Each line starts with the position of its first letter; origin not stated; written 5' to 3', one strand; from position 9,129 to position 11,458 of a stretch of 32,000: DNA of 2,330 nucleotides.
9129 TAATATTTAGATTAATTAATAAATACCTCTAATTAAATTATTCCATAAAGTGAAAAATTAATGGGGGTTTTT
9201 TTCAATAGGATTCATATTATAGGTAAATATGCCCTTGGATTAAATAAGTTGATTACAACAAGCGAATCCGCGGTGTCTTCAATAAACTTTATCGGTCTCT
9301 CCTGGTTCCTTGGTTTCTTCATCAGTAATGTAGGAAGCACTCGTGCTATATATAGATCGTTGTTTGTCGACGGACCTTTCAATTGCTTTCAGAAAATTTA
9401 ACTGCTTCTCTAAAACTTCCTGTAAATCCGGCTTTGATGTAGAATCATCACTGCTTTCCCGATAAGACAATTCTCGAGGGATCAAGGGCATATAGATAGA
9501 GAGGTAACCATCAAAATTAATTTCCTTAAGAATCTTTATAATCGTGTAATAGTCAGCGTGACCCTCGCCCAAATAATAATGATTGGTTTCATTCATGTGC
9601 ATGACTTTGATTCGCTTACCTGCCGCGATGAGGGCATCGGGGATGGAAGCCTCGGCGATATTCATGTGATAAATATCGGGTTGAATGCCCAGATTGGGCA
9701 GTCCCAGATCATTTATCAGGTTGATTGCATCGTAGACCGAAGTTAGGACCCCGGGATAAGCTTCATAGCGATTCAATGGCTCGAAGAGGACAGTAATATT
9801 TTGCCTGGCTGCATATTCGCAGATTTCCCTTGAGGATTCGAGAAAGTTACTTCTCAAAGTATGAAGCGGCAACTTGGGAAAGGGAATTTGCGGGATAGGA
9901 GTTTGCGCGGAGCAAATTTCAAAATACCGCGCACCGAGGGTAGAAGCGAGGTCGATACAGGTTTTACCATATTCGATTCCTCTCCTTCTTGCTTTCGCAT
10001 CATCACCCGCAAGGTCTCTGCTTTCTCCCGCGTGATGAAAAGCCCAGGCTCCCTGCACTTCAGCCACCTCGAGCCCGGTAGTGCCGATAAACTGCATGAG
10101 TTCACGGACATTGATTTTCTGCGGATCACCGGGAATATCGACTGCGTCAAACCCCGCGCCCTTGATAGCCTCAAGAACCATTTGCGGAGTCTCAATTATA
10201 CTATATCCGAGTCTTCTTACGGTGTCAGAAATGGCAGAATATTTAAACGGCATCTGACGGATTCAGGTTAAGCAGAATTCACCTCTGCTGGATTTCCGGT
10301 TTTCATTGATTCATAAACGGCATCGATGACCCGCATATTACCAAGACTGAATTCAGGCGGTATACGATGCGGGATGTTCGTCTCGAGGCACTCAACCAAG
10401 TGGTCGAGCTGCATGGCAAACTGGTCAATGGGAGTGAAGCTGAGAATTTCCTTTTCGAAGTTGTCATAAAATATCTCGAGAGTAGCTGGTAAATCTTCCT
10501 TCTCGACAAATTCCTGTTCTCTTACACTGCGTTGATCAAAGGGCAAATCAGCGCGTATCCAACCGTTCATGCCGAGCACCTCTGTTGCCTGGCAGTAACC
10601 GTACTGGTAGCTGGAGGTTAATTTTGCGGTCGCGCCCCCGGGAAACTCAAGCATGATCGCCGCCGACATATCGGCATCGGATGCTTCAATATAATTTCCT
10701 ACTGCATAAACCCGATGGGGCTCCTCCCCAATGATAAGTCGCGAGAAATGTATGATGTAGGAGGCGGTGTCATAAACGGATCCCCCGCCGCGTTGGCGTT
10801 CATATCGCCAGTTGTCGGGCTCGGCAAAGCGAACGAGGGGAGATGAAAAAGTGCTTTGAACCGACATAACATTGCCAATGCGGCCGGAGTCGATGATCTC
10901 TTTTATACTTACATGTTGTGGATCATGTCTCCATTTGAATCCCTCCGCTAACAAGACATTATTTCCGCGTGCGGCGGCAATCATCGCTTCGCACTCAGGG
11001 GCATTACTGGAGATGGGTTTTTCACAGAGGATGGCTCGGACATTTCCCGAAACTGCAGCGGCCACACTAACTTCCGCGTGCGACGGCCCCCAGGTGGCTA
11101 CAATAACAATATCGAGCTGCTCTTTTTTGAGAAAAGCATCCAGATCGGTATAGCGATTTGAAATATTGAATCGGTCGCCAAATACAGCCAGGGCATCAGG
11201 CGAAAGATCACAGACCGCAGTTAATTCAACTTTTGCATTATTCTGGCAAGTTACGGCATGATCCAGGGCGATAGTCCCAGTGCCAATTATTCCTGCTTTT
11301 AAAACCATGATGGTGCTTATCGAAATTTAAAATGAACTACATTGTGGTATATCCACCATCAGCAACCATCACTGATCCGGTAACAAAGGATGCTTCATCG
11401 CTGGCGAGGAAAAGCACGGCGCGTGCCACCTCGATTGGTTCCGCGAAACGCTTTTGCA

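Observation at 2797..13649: Eleven-gene oxidative catabolic island with no kinase, hydrolase or regulator and an unknown substrate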

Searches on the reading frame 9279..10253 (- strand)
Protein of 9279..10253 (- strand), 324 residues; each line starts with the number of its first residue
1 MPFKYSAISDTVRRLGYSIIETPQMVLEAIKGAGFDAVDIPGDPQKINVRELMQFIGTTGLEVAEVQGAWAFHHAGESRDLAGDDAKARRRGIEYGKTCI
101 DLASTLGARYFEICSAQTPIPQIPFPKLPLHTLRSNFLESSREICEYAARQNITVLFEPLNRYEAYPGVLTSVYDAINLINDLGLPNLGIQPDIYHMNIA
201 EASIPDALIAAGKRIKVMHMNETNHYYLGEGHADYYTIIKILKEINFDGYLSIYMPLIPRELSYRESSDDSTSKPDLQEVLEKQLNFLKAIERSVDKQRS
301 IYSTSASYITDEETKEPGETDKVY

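Call 3: search_protein_families(library=pfam, proteins=[window:9279-10253:-])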
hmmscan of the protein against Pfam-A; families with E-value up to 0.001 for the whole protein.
window:9279-10253:- (324 aa): 1 family
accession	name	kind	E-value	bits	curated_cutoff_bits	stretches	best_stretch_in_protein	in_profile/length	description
PF01261.30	AP_endonuc_2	-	1.8e-37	129.8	31.1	1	27-267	1-242/249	Xylose isomerase-like TIM barrel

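Call 5: search_protein_families(library=ncbifam, proteins=[window:9279-10253:-], max_evalue=0.00001)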
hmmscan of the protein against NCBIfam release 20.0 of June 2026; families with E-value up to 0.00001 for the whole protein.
window:9279-10253:- (324 aa): 9 families
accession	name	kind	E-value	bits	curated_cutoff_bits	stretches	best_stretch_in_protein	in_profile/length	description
NF041099.2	keto_glucon_epim_IolO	equivalog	2.6e-36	125.3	300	1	26-255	26-246/269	5-keto-L-gluconate epimerase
NF051856.1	PsicseEpim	equivalog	9.5e-24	84.7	300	1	29-251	24-241/287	D-psicose 3-epimerase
TIGR03234.1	OH-pyruv-isom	equivalog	1.6e-14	53.9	353.45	1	30-256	23-242/254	hydroxypyruvate isomerase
NF007444.0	PRK09997.1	equivalog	1.1e-13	51.3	465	1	98-257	89-244/258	hydroxypyruvate isomerase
NF043033.1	OxoTetrIsom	equivalog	2e-12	47.4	325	1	33-253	27-235/251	2-oxo-tetronate isomerase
NF009688.0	PRK13209.1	subfamily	8.2e-10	38.1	317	1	81-271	86-256/286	L-ribulose-5-phosphate 3-epimerase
NF007360.0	PRK09856.1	equivalog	3.1e-09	36.8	305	1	84-253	80-246/276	fructoselysine 3-epimerase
TIGR00542.1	hxl6Piso_put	equivalog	4.1e-07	29.6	272.15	1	83-255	83-249/279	L-ribulose-5-phosphate 3-epimerase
NF009689.0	PRK13210.1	subfamily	3.2e-06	26.5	200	0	83-255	84-256/286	L-ribulose-5-phosphate 3-epimerase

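Call 28: search_solved_structures(query=window:9279-10253:-, max_evalue=0.00001)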
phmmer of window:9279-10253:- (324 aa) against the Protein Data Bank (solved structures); distinct sequences matched with E-value up to 0.00001: 27.
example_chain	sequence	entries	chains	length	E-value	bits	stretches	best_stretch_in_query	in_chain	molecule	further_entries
8xix_A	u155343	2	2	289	7.4e-22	81.2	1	79-290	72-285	D-tagatose 3-epimerase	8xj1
8xiv_A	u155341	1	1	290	7.5e-22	81.2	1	79-290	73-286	D-tagatose 3-epimerase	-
5zfs_A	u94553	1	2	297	1e-17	67.6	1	27-251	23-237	D-allulose-3-epimerase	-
8yeb_A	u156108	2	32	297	1e-17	67.6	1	27-251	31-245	Ketose 3-epimerase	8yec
2zvr_A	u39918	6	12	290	1.5e-17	67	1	134-259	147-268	Uncharacterized protein TM_0416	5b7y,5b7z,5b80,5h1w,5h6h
7cj9_A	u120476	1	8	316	4.4e-17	65.5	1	33-252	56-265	Epimerase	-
7cj4_A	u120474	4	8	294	7.4e-17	64.8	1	77-252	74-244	Epimerase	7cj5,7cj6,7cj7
7cj8_A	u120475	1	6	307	8.2e-17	64.6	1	77-252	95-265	Epimerase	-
4pfh_A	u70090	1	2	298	9.6e-16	61.1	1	78-252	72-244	D-tagatose 3-epimerase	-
4q7i_A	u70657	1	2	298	4.6e-15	58.9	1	77-252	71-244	D-tagatose 3-epimerase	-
4xsl_A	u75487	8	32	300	6e-15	58.5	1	77-253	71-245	D-tagatose 3-epimerase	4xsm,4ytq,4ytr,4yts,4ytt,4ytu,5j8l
2ou4_A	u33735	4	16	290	6.1e-15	58.5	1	77-252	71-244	D-tagatose 3-epimerase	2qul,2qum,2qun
4pgl_A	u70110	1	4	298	1.8e-14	56.9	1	78-253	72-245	D-tagatose 3-epimerase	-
6wn6_A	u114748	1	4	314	1.3e-13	54.1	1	29-254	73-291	3-keto-D-glucoside 4-epimerase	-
3vyl_A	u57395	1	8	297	1.4e-13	54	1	27-252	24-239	L-ribulose 3-epimerase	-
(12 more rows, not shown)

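Call 78: find_homologous_proteins(query=window:9279-10253:-, max_evalue=1e-40)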
Query window:9279-10253:- (324 aa): 132 proteins with E <= 1e-40 among 2411 candidates; the best 120 are listed.
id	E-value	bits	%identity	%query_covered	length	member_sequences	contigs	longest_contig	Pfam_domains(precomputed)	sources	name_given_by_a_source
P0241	1.7e-206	703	96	100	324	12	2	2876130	PF01261.31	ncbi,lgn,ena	-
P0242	3.9e-193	659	89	100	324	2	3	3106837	PF01261.31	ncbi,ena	-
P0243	5.3e-181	619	85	100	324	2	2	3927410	PF01261.31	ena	-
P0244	1.0e-159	549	76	99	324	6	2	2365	PF01261.31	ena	-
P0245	1.4e-159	548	73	100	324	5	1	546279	PF01261.31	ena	-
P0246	1.8e-157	541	73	100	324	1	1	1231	PF01261.31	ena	-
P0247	2.8e-153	528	72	100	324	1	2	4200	PF01261.31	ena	-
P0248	1.2e-150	519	69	100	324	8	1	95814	PF01261.31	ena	-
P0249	3.8e-147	508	67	100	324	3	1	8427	PF01261.31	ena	-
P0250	1.8e-146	505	66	100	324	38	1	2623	PF01261.31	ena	-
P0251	2.1e-146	505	65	100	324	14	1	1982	PF01261.31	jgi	jgi:sugar phosphate isomerase/epimerase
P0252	1.9e-145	502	68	96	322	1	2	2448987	PF01261.31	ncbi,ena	-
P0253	6.0e-145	500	65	100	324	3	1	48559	PF01261.31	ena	-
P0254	1.1e-143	496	69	98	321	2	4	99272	PF01261.31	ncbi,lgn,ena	-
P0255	1.3e-143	496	65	100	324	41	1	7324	PF01261.31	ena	-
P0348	3.9e-90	320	48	95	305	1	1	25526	PF01261.31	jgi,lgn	jgi:sugar phosphate isomerase/epimerase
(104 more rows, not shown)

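Call 82: find_encoding_contigs(protein=P0348, flank=10000, max_places=1)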
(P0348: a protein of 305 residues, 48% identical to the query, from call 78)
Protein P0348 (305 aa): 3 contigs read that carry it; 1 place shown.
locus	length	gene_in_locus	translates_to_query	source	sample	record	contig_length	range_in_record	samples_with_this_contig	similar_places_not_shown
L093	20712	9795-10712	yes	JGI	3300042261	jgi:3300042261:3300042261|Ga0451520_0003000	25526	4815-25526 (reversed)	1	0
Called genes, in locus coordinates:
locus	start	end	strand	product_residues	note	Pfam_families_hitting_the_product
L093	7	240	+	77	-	PF02653:BPD_transp_2 (weak)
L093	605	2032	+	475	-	-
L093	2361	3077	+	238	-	PF03328:HpcH_HpaI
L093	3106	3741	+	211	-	PF00389:2-Hacid_dh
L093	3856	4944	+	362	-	-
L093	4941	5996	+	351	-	PF00389:2-Hacid_dh, PF02826:2-Hacid_dh_C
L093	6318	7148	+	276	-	PF00106:adh_short, PF23441:SDR, PF08659:KR, PF13561:adh_short_C2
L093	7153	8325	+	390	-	PF01208:URO-D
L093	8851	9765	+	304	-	PF01261:AP_endonuc_2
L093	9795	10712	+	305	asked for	PF01261:AP_endonuc_2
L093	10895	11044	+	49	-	-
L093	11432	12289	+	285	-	PF01261:AP_endonuc_2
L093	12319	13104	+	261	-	PF00106:adh_short, PF08659:KR, PF13561:adh_short_C2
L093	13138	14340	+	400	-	PF00557:Peptidase_M24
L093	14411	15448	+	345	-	PF00923:TAL_FSA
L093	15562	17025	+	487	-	PF00171:Aldedh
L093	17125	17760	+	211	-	PF02607:B12-binding_2, PF02310:B12-binding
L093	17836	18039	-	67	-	-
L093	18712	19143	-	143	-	PF01850:PIN, PF13470:PIN_3 (weak)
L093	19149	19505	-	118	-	PF12728:HTH_17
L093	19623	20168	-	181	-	PF13335:Mg_chelatase_C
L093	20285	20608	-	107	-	-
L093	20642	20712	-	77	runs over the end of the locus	-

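Call 83: search_protein_families(library=ncbifam, proteins=[L093:7153-8325:+, L093:17125-17760:+, L093:3856-4944:+, L093:605-2032:+], max_evalue=0.001)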
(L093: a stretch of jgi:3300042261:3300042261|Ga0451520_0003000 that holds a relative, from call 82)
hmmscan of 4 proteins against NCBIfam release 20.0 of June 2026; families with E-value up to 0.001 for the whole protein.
L093:7153-8325:+ (390 aa): 3 families
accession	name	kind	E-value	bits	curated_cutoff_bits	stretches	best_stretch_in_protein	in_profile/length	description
NF004889.0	PRK06252.1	subfamily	4.4e-07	29.2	244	1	185-333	145-284/340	methylcobalamin:coenzyme M methyltransferase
NF040654.1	MtaA_Meth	equivalog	2e-05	23.7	400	1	185-298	143-249/337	methylcobamide:CoM methyltransferase MtaA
TIGR01463.1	mtaA_cmuA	subfamily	3.5e-05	23.2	235.4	1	156-335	117-288/340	MtaA/CmuA family methyltransferase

L093:17125-17760:+ (211 aa): 16 families
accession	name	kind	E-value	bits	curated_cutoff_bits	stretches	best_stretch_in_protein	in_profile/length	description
NF047996.1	corrin_MtgC_2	exception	7.8e-68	228.1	370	1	4-210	5-211/212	glycine betaine-specific corrinoid protein MtgC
TIGR02370.1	pyl_corrinoid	subfamily_domain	3.5e-59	199.5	215.3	1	8-201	3-197/197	methyltransferase cognate corrinoid protein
NF041607.1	dimeth_corrin_MtbC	equivalog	1.7e-53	181.1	350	1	24-208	18-202/203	dimethylamine corrinoid protein MtbC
NF047995.1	corrinoid_MtgC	exception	2e-49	168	310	1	5-210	6-214/215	glycine betaine-specific corrinoid protein MtgC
NF040655.1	MtaC_Meth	equivalog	5.3e-40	137.1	420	1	3-210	35-239/253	methanol--corrinoid protein MtaC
NF040669.1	MtaC2_Meth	equivalog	5.6e-38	130.8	450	1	5-207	44-244/267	methanol--corrinoid protein MtaC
TIGR02082.1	metH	equivalog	1.1e-36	125.9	1010.85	1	9-209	652-858/1182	methionine synthase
NF007024.0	PRK09490.1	equivalog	1.9e-30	105.4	1497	1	32-182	690-843/1234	methionine synthase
NF002612.0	PRK02261.1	equivalog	2.5e-13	49.8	110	1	90-179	5-93/148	methylaspartate mutase subunit S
TIGR01501.1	MthylAspMutase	equivalog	2.7e-10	40.1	135.8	1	91-179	4-91/134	methylaspartate mutase subunit S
TIGR00640.1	acid_CoA_mut_C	subfamily_domain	7.4e-10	38.9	57.45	1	95-179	9-92/132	methylmalonyl-CoA mutase C-terminal domain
NF040743.1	ornith_mutase_E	equivalog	8.5e-09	33.9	800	1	90-209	597-723/730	D-ornithine 4,5-aminomutase subunit OraE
NF052513.1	TransRegCarH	equivalog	2.1e-08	33.8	400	1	6-192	86-262/274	HTH-type transcriptional repressor CarH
NF006944.0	PRK09426.1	equivalog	1.2e-05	23.5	876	1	92-179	593-679/721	methylmalonyl-CoA mutase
NF052385.1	Lys_5_6_beta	equivalog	3.5e-05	23.6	280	1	116-197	138-222/241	lysine 5,6-aminomutase subunit beta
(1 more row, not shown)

L093:3856-4944:+ (362 aa): 0 families

L093:605-2032:+ (475 aa): 1 family
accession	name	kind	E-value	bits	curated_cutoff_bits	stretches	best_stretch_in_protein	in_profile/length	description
NF033551.1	transpos_IS1182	equivalog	6.7e-14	51.6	270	1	252-457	280-487/488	IS1182 family transposase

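Call 87: predict_structure(alignment_id=A4)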
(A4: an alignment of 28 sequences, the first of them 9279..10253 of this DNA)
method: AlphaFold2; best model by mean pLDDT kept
length: 324 residues; sequences in the alignment: 28
mean_pLDDT: 84.1   pTM: 0.83
mean pLDDT of the five models: 84.1, 83.4, 82.8, 82.5, 82.3
residues with pLDDT >= 90: 190; 70-90: 70; 50-70: 31; < 50: 33
segments of 3 or more residues with pLDDT < 50: 258-271, 304-306, 309-324
pLDDT, mean of each block of 10 residues (from residue 1): 93 86 96 97 90 96 91 69 91 95 97 76 79 94 98 95 84 94 97 82 91 96 68 88 96 69 42 78 93 90 53 44 37
secondary structure, 60 per line:
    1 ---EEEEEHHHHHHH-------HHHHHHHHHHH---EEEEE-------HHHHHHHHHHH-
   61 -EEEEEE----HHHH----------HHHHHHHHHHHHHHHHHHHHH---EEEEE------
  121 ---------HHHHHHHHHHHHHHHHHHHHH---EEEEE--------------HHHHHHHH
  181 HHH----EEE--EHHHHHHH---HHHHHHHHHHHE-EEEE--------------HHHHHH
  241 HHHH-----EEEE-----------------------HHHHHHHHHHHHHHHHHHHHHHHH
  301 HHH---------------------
elements in order: E4-8 H9-15 H23-33 E37-41 H49-59 E62-67 H72-75 H86-106 E110-114 H130-150 E154-158 H173-183 E188-190 H194-200 H204-214 E217-220 H235-244 E250-253 H277-303

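Call 90: fold_search(model_id=the predicted structure, library=pdb)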
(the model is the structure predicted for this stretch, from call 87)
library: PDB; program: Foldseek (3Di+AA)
matches with E <= 10: 1891; with E <= 0.001: 612
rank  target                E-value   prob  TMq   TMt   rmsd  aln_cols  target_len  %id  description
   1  8xiv                  1.9e-19  1.00  0.73  0.80   4.4       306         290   24  Production of D-psicose (released 2024-12-25)
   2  8xix                  2.9e-19  1.00  0.70  0.78   4.5       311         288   23  KeDt3e within Co (released 2024-12-25)
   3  4pgl_B                5.4e-18  1.00  0.73  0.81   4.4       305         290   24  Crystal structure of engineered D-tagatose 3-epimerase PcDTE-ILS6 (released 2014-10-22)
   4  4pgl_A                5.7e-18  1.00  0.74  0.80   4.0       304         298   24  Crystal structure of engineered D-tagatose 3-epimerase PcDTE-ILS6 (released 2014-10-22)
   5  5zfs_A                8.4e-18  1.00  0.75  0.83   4.3       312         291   22  Crystal structure of Arthrobacter globiformis M30 sugar epimerase which can produce D-allulose from D-fructose (released 2018-10-24)
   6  5zfs_B                9.9e-18  1.00  0.75  0.82   4.4       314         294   23  Crystal structure of Arthrobacter globiformis M30 sugar epimerase which can produce D-allulose from D-fructose (released 2018-10-24)
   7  4xsl_A                1.1e-17  1.00  0.72  0.79   4.2       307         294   24  Crystal strcutre of D-tagatose 3-epimerase C66S from Pseudomonas cichorii in complex with glycerol (released 2016-01-27)
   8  4q7i_B                1.2e-17  1.00  0.74  0.82   4.2       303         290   24  Crystal structure of engineered thermostable D-tagatose 3-epimerase PcDTE-Var8 (released 2014-10-22)
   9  4xsl_D                1.2e-17  1.00  0.71  0.79   4.7       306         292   23  Crystal strcutre of D-tagatose 3-epimerase C66S from Pseudomonas cichorii in complex with glycerol (released 2016-01-27)
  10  8yec_A                1.5e-17  1.00  0.73  0.79   4.5       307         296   23  Crystal structure of L-ribulose 3-epimerase in complex with D-allulose (released 2025-02-12)
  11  4pfh_A                1.6e-17  1.00  0.74  0.80   4.1       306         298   24  Crystal structure of engineered D-tagatose 3-epimerase PcDTE-IDF8 (released 2014-10-22)
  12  8yec_C                2.0e-17  1.00  0.73  0.80   4.4       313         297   23  Crystal structure of L-ribulose 3-epimerase in complex with D-allulose (released 2025-02-12)
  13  4ytr_B                2.0e-17  1.00  0.72  0.78   4.3       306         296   23  Crystal structure of D-tagatose 3-epimerase C66S from Pseudomonas cichorii in complex with 1-deoxy L-tagatose (released 2016-03-23)
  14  7cj9_H                2.3e-17  1.00  0.70  0.78   4.8       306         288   22  Crystal structure of N-terminal His-tagged D-allulose 3-epimerase from Methylomonas sp. with additional C-terminal res (released 2021-04-21)
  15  8yeb_A                2.5e-17  1.00  0.73  0.81   4.0       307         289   23  Crystal structure of L-ribulose 3-epimerase from Arthrobacter globiformis M30 (released 2025-02-12)
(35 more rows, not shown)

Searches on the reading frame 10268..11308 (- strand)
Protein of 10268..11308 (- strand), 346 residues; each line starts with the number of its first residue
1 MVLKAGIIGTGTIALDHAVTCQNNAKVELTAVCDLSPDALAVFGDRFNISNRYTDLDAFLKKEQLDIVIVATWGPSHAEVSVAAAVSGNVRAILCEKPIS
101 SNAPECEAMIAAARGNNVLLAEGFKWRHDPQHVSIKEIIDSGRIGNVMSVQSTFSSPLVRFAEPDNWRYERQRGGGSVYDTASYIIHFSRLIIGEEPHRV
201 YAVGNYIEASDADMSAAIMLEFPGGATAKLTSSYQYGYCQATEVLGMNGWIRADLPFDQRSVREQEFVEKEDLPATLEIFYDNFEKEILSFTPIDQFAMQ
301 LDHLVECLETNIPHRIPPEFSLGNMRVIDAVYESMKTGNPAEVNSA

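Call 3: search_protein_families(library=pfam, proteins=[window:10268-11308:-])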
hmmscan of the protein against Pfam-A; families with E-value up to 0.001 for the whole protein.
window:10268-11308:- (346 aa): 3 families
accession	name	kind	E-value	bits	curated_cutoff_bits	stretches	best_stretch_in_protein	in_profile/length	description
PF22725.1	GFO_IDH_MocA_C3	-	2.4e-26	92.6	27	1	134-252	3-124/124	GFO/IDH/MocA C-terminal domain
PF02894.22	GFO_IDH_MocA_C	-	2.7e-20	73.5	22.9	1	136-343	1-218/218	Oxidoreductase family, C-terminal alpha/beta domain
PF01408.29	GFO_IDH_MocA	-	1.1e-19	71.7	24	1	4-123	2-119/120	Oxidoreductase family, NAD-binding Rossmann fold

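Call 5: search_protein_families(library=ncbifam, proteins=[window:10268-11308:-], max_evalue=0.00001)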
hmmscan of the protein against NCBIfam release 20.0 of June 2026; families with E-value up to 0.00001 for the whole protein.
window:10268-11308:- (346 aa): 9 families
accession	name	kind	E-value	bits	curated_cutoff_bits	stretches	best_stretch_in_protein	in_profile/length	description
TIGR04380.1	myo_inos_iolG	equivalog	1.7e-42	145.5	355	1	3-292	2-293/330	inositol 2-dehydrogenase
NF041392.1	XylDh_Gfo6_Halo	equivalog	1.3e-29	103.1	350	1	5-341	19-348/350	D-xylose 1-dehydrogenase Gfo6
NF052479.1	LevoglcsnDh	equivalog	1.5e-23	83.1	650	1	24-208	33-217/386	levoglucosan dehydrogenase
NF052679.1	InsChiInosDhIolG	equivalog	1.6e-23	83.3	540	1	1-291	1-287/343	bifunctional inositol 2-dehydrogenase/D-chiro-inositol 1-dehydrogenase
NF040723.1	UDP-GlcNAcDh_Arch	equivalog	3.3e-23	82.7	450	1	3-268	1-252/302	UDP-N-acetylglucosamine 3-dehydrogenase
NF008607.0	PRK11579.1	subfamily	3.4e-10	39.4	330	1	3-189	5-185/346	oxidoreductase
NF007574.0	PRK10206.1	equivalog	7.9e-10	38.3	352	1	54-155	55-154/345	oxidoreductase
NF058561.1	BT_2158_fam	equivalog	8.9e-09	34.4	750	1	22-157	52-187/487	glycoside 3-dehydrogenase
NF058563.1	BT_2159_fam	equivalog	2.2e-08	33.5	650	1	4-157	2-153/350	disaccharide 3-dehydrogenase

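Call 29: search_solved_structures(query=window:10268-11308:-, max_evalue=1e-15)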
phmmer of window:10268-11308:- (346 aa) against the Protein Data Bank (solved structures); distinct sequences matched with E-value up to 1e-15: 26.
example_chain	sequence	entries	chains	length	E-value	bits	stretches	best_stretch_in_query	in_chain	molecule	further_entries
5a02_A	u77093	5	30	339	1.2e-30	109.9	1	20-340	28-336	ALDOSE-ALDOSE OXIDOREDUCTASE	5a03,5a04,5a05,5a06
1evj_A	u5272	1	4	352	1.7e-27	99.5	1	31-342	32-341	GLUCOSE-FRUCTOSE OXIDOREDUCTASE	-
1ofg_A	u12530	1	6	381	3.3e-27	98.6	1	40-342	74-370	GLUCOSE-FRUCTOSE OXIDOREDUCTASE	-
1ryd_A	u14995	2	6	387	3.5e-27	98.5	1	40-342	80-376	glucose-fructose oxidoreductase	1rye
1h6a_A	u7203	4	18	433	5.2e-27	97.9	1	40-342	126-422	PRECURSOR FORM OF GLUCOSE-FRUCTOSE OXIDOREDUCTASE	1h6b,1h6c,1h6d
3rbv_A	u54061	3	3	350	3.7e-24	88.6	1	3-292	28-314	Sugar 3-ketoreductase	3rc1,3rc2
3ezy_A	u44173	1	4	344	5.1e-24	88.1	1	1-266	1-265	Dehydrogenase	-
4had_A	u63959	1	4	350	9.2e-24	87.3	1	2-335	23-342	Probable oxidoreductase protein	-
3rc7_A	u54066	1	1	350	1.3e-23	86.8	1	3-292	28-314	Sugar 3-ketoreductase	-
3rcb_A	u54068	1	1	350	1.3e-23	86.8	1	3-292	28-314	Sugar 3-ketoreductase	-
4hkt_A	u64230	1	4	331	2.4e-23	85.9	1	1-254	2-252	Inositol 2-dehydrogenase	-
3rc9_A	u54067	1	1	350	2.5e-23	85.8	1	3-292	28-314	Sugar 3-ketoreductase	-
3ec7_A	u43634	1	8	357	2.1e-21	79.5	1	1-153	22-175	Putative Dehydrogenase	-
2o48_X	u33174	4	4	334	3.5e-20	75.5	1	1-250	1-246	Dimeric dihydrodiol dehydrogenase | Trans-1,2-dihydrobenzene-1,2-diol dehydrogenase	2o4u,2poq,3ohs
7wzd_A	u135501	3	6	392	5.1e-20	75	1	3-244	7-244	4,5-dihydroxyphthalate dehydrogenase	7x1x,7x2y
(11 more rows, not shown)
